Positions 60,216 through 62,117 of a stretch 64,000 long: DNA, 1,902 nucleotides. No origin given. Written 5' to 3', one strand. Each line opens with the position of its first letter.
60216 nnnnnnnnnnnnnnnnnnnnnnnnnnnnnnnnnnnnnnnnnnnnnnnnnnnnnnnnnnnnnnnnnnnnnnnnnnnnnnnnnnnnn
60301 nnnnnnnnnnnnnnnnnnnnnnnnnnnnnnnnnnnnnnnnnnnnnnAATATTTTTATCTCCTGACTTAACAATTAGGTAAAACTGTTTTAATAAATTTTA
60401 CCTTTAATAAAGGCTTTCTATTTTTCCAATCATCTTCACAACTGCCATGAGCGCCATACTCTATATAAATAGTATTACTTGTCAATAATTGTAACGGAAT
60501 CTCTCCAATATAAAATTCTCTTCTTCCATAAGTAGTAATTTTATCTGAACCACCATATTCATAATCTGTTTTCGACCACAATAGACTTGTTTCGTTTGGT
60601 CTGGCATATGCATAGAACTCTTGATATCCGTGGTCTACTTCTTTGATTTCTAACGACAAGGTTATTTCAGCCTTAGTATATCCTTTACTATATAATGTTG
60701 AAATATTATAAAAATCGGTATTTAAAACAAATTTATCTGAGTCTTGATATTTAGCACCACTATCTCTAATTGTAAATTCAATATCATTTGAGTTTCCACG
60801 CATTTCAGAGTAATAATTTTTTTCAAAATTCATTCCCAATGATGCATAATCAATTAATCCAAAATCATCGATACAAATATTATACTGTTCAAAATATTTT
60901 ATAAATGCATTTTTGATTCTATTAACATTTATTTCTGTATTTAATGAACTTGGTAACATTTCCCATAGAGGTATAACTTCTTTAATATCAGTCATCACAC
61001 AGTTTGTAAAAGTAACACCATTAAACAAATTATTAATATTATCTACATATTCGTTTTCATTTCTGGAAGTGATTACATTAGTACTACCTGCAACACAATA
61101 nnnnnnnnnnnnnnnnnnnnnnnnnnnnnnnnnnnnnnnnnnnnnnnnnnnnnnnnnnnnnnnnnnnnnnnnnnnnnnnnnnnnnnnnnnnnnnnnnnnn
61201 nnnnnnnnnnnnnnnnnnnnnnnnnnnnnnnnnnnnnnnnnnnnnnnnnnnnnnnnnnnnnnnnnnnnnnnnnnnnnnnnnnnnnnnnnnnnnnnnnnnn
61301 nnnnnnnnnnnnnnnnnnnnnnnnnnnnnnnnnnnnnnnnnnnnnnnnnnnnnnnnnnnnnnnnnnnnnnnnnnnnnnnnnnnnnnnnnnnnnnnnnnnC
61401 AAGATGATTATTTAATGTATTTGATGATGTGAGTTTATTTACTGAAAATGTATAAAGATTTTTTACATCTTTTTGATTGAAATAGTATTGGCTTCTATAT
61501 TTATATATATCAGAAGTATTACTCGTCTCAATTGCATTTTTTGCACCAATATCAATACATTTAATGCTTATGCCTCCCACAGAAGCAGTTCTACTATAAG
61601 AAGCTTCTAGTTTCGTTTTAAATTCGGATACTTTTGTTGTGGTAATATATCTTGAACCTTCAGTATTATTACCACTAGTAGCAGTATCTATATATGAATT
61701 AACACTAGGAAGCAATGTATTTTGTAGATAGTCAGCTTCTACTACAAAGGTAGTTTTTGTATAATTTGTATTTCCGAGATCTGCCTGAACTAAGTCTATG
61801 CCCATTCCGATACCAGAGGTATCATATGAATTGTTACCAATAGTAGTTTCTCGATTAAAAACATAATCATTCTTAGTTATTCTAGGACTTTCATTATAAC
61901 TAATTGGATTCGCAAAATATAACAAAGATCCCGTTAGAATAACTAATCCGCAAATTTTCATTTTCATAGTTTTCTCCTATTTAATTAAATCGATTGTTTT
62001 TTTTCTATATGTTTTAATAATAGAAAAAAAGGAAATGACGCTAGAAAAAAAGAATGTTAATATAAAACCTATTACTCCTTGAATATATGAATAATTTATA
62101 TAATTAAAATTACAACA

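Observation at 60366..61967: Secreted MACPF/perforin-like protein in a low-GC Firmicute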

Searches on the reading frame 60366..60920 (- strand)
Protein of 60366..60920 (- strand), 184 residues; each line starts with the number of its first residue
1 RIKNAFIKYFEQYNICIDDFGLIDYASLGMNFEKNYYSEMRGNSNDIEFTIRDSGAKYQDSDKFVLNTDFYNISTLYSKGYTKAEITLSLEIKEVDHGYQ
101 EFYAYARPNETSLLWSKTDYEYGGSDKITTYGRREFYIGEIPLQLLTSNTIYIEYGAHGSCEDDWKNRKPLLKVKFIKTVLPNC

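Call 16: search_protein_families(library=pfam, proteins=[window:60366-60920:-], max_evalue=10)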
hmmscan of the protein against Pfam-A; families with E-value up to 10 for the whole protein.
window:60366-60920:- (184 aa): 1 family
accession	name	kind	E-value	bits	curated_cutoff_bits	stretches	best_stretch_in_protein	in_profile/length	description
PF06056.18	Terminase_5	-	0.091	13.1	20.3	1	75-94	8-27/58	Putative ATPase subunit of terminase (gpP-like)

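Call 49: search_solved_structures(query=A3, max_evalue=10, show_alignments=2)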
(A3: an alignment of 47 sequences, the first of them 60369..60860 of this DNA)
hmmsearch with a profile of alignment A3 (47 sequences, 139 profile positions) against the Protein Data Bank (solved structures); distinct sequences matched with E-value up to 10: 6.
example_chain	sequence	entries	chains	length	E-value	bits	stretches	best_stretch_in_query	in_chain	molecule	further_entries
9lj6_A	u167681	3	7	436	0.27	14.5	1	45-116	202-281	Endocarditis and biofilm-associated pilus minor subunit EbpB | Endocarditis and biofilm-associated pilus minor subunit EbpB.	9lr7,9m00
7wvg_A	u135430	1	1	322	0.28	14.5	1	13-106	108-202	Hemagglutinin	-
4k3x_A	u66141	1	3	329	0.29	14.4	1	13-106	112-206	Hemagglutinin HA1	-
8gv7_A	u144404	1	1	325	0.29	14.4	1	13-106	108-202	Hemagglutinin H18-HA1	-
6tou_A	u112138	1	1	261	1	12.6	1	92-127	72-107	Single-chain Fv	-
4mc5_A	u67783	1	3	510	4.5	10.6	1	13-106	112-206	Hemagglutinin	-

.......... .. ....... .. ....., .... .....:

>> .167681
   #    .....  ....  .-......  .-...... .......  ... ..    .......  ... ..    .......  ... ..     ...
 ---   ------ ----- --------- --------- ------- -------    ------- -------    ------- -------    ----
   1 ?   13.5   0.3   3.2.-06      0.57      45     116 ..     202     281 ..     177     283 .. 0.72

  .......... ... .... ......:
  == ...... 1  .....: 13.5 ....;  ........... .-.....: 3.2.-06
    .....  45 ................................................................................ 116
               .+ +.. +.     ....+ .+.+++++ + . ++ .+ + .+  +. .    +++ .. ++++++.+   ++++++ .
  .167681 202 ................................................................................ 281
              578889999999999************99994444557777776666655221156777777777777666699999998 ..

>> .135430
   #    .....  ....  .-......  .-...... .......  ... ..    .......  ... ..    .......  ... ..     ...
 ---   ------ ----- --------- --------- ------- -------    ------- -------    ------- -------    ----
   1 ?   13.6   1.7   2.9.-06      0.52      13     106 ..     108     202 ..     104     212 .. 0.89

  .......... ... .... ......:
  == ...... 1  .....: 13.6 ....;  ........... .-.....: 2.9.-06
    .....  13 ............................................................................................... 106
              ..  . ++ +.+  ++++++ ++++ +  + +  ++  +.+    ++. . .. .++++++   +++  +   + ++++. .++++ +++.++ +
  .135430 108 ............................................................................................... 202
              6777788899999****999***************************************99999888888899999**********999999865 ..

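Call 58: predict_structure(alignment_id=A3)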
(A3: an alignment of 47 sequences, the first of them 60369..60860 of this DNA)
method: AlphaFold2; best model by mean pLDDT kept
length: 164 residues; sequences in the alignment: 47
mean_pLDDT: 90.2   pTM: 0.84
mean pLDDT of the five models: 90.2, 87.9, 87.4, 86.9, 84.1
residues with pLDDT >= 90: 111; 70-90: 41; 50-70: 11; < 50: 1
segments of 3 or more residues with pLDDT < 50: none
pLDDT, mean of each block of 10 residues (from residue 1): 63 85 79 90 87 91 97 97 94 96 96 97 94 95 94 93 75
secondary structure, 60 per line:
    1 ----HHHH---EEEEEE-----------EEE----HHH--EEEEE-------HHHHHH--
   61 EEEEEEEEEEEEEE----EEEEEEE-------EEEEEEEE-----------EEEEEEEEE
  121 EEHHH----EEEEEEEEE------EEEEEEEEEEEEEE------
elements in order: H5-8 E12-17 E29-31 E41-45 H53-58 E61-74 E79-85 E93-100 E112-122 E130-138 E145-158
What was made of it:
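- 60378..60836 (-): C-terminal jelly-roll domain (CTD), aa ~378-530, with motif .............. No Pfam or NCBIfam model covers it. Model pLDDT 90, pTM 0.84 (call 58).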

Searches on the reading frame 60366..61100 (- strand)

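Call 16: search_protein_families(library=pfam, proteins=[window:60366-61100:-], max_evalue=10)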
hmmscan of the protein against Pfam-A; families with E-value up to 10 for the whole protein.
window:60366-61100:- (244 aa): 1 family
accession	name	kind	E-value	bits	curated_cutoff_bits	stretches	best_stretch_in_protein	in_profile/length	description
PF06056.18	Terminase_5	-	0.14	12.5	20.3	1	135-154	8-27/58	Putative ATPase subunit of terminase (gpP-like)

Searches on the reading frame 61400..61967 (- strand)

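Call 16: search_protein_families(library=pfam, proteins=[window:61400-61967:-], max_evalue=10)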
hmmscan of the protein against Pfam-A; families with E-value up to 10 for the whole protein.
window:61400-61967:- (189 aa): 1 family
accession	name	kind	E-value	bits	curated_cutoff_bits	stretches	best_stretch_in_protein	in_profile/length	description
PF17712.6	DUF5557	-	0.069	13.5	25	1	111-181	8-70/90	Family of unknown function (DUF5557)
